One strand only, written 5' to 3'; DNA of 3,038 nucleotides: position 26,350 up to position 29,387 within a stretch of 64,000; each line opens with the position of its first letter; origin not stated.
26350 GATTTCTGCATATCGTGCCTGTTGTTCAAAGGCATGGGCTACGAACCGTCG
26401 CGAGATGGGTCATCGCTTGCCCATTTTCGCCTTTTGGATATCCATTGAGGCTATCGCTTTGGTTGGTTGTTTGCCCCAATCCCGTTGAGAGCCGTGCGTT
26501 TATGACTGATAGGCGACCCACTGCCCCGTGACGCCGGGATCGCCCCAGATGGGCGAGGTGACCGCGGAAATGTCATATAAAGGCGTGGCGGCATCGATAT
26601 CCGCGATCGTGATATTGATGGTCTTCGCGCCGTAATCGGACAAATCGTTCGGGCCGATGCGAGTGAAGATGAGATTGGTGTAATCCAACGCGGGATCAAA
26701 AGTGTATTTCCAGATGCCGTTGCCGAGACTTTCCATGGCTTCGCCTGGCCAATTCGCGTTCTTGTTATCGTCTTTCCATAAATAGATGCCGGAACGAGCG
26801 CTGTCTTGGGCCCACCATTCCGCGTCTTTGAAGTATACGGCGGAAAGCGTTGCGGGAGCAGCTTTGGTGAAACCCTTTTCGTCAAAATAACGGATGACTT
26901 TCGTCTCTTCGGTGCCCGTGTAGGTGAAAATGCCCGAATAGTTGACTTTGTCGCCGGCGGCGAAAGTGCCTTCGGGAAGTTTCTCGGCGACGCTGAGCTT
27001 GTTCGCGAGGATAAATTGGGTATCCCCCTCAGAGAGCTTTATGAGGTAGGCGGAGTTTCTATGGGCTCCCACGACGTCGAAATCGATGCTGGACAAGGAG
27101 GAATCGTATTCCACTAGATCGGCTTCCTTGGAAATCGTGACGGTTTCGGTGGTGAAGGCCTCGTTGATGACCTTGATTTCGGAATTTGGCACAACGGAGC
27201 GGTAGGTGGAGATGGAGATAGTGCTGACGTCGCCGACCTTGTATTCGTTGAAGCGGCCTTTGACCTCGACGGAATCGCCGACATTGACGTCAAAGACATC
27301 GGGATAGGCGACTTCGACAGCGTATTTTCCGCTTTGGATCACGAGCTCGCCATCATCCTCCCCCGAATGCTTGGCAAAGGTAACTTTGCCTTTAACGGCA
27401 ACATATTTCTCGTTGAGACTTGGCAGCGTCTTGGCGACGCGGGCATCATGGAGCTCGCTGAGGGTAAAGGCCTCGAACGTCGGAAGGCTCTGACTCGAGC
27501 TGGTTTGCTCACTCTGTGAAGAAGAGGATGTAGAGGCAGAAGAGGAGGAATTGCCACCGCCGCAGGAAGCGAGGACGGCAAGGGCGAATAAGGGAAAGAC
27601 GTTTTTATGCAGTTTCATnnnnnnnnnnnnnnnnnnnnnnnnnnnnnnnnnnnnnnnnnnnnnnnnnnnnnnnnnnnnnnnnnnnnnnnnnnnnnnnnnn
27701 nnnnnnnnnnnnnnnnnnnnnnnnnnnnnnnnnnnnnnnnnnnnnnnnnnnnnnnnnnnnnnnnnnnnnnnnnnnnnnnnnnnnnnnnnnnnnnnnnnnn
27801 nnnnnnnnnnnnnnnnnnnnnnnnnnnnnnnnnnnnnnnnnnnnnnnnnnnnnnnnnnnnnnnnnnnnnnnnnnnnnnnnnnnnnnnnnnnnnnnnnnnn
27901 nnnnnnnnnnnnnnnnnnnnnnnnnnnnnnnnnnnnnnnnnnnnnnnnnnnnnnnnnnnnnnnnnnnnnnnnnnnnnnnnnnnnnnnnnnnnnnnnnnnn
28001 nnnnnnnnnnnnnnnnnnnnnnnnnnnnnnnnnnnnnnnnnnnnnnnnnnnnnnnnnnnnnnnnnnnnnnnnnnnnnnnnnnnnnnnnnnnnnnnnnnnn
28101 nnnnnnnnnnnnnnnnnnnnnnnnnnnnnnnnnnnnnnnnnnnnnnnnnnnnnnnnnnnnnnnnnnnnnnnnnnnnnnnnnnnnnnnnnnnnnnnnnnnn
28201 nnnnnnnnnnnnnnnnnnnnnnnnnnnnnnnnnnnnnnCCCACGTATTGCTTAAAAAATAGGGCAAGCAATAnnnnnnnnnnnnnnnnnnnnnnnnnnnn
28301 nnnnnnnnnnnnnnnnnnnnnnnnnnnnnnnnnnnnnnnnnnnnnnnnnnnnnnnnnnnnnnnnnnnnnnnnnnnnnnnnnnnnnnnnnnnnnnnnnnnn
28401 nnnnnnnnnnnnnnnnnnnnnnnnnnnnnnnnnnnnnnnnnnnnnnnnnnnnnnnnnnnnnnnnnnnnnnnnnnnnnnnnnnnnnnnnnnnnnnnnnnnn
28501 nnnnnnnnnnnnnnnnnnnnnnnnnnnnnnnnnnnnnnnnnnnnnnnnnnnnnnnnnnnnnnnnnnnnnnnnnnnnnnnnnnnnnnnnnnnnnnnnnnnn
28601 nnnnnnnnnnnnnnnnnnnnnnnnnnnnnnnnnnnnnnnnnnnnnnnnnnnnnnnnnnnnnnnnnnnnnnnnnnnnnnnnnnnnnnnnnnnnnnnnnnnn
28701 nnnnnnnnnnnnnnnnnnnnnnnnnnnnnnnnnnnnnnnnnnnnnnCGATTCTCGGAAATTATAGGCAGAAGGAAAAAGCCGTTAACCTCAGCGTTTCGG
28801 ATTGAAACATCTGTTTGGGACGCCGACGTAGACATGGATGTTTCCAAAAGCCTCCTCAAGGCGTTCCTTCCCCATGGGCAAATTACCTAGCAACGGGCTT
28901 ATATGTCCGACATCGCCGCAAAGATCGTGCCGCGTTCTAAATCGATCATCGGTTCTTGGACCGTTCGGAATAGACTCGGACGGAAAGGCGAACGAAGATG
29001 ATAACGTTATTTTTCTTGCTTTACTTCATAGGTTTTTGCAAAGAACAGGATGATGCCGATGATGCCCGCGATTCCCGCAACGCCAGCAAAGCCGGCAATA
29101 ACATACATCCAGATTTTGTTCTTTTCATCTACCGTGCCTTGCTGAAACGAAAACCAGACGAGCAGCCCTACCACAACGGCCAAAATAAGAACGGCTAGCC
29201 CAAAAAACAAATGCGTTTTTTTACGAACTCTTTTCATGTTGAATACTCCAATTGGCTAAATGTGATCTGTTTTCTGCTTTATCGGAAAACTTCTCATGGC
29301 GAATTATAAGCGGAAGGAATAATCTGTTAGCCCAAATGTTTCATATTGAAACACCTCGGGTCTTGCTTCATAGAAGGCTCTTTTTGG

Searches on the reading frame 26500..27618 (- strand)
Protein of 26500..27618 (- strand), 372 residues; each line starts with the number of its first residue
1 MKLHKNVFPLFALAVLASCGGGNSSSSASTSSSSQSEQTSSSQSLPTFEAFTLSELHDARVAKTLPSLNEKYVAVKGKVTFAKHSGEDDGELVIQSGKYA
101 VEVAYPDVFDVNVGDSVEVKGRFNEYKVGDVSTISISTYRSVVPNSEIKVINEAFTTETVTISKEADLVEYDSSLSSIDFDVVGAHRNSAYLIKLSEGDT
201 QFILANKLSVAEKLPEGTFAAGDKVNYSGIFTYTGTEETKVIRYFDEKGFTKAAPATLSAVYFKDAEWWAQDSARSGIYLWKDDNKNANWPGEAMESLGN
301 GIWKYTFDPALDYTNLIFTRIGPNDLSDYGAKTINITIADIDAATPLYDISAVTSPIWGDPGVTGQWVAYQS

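Call 3: search_protein_families(library=pfam, proteins=[window:26500-27618:-], max_evalue=0.1)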
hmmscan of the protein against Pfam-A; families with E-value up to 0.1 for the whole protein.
window:26500-27618:- (372 aa): 1 family
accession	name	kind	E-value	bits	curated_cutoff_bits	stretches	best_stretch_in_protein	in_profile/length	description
PF16738.10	CBM26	-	8.7e-09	35.8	28.1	1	261-320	1-59/70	Starch-binding module 26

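Call 9: search_protein_families(library=ncbifam, proteins=[window:26500-27618:-], max_evalue=0.1)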
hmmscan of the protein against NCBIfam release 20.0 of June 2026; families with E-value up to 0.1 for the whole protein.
window:26500-27618:- (372 aa): 3 families
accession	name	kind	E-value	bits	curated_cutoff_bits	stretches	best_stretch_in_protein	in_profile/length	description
NF053527.1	lipo_Cory_WKLS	subfamily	0.0055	16.6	105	1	12-50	8-52/166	WKL family lipoprotein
NF040528.1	SP_0198_lipo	equivalog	0.02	14.9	100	1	7-44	7-44/144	SP_0198 family lipoprotein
NF058647.1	lipo_LytA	equivalog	0.054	13.7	110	0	7-39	6-38/107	acidic lipoprotein LytA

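Call 70: search_protein_families(library=padloc, proteins=[window:26500-27618:-], max_evalue=0.01)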
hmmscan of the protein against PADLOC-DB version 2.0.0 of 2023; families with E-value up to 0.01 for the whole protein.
window:26500-27618:- (372 aa): 0 families

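Call 71: search_protein_families(library=phrogs, proteins=[window:26500-27618:-], max_evalue=0.01)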
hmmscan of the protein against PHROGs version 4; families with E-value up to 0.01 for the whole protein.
window:26500-27618:- (372 aa): 1 family
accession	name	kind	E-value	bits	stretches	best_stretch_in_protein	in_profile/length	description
phrog_3727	-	unknown function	0.0025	18.7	1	9-88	8-75/209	-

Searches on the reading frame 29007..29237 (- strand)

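Call 3: search_protein_families(library=pfam, proteins=[window:29007-29237:-], max_evalue=0.1)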
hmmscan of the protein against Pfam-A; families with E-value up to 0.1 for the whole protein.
window:29007-29237:- (76 aa): 12 families
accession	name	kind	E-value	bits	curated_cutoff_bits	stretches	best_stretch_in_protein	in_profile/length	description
PF04893.22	Yip1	-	0.0023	18.2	28.6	1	2-71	12-88/173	Yip1 domain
PF05767.17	Pox_A14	-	0.0041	17.7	27.7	1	7-66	12-66/93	Poxvirus virion envelope protein A14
PF03188.21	Cytochrom_B561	-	0.013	16.2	23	0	3-23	105-125/137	Eukaryotic cytochrome b561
PF13903.11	Claudin_2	-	0.016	15.4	29.1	1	14-71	92-148/192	PMP-22/EMP/MP20/Claudin tight junction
PF03706.18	LPG_synthase_TM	-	0.021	14.7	33.4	1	13-69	120-171/302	Lysylphosphatidylglycerol synthase TM region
PF04235.18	DUF418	-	0.022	15.1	23.6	1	13-71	20-79/163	Protein of unknown function (DUF418)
PF20479.3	TMEM128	-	0.025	15.5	23.9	1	7-70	36-99/124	TMEM128 protein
PF03907.18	Spo7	-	0.026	14.4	27.5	1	2-67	24-88/211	Spo7-like protein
PF01001.24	HCV_NS4b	-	0.05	13.7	27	1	20-73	130-183/192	Hepatitis C virus non-structural protein NS4b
PF05251.17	Ost5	-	0.055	14.2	27.4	1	8-65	9-65/73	Oligosaccharyltransferase subunit 5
PF02665.19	Nitrate_red_gam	-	0.073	13.1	22.9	1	11-66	52-106/217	Nitrate reductase gamma subunit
PF23800.1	DUF7176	-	0.082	13.8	27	0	38-74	50-86/94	Family of unknown function (DUF7176)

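Call 9: search_protein_families(library=ncbifam, proteins=[window:29007-29237:-], max_evalue=0.1)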
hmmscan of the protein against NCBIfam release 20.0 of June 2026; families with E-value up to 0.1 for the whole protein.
window:29007-29237:- (76 aa): 11 families
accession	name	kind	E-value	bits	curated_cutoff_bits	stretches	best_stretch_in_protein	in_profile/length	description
NF033218.1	anchor_AmaP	equivalog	7.3e-05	22.6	55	1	1-67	1-67/166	alkaline shock response membrane anchor protein AmaP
NF045846.1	MSC0882_dom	subfamily_domain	0.00036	19.8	60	1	6-73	10-73/244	MSC_0882 family membrane protein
NF004375.0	PRK05740.1-6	equivalog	0.0065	16.6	177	1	16-73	23-80/136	preprotein translocase subunit SecE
NF045607.1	exo_Victor_syst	equivalog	0.0084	16.1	35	1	14-51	8-42/82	XrtV sorting system accessory protein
NF033634.1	SLATT_1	domain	0.011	15.7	41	1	5-60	20-72/132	SLATT domain-containing protein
NF033632.1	SLATT_4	domain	0.014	15.3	55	1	6-66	24-76/154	SLATT domain-containing protein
NF058571.1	GVDTG_CTERM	domain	0.018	15.4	29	0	7-28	20-41/44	GVDTG sorting domain-containing protein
NF041635.1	STM3941_fam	subfamily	0.018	15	40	1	5-66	3-54/157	STM3941 family protein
NF045849.1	ICE_MMCAP2_0565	equivalog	0.026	14.2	40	1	39-70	9-40/80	Mbov_0395 family pilin-like conjugal transfer protein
NF045996.1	MAG0920_fam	subfamily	0.044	13.2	43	1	2-69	59-126/232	MAG0920 family protein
NF038018.1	qmoC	equivalog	0.056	12.9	300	1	3-74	218-287/360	quinone-interacting membrane-bound oxidoreductase complex subunit QmoC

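Call 70: search_protein_families(library=padloc, proteins=[window:29007-29237:-], max_evalue=0.01)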
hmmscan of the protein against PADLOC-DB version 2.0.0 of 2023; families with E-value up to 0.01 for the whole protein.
window:29007-29237:- (76 aa): 1 family
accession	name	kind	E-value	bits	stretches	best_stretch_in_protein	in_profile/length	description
PDLC01992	CARF_m9--CARF_TM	-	0.0068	14.1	1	2-61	165-217/223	-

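Call 71: search_protein_families(library=phrogs, proteins=[window:29007-29237:-], max_evalue=0.01)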
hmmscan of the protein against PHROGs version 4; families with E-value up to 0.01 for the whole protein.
window:29007-29237:- (76 aa): 1 family
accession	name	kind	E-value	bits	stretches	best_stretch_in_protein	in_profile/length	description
phrog_200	-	other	0.0027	17.9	1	8-73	43-105/379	lipoprotein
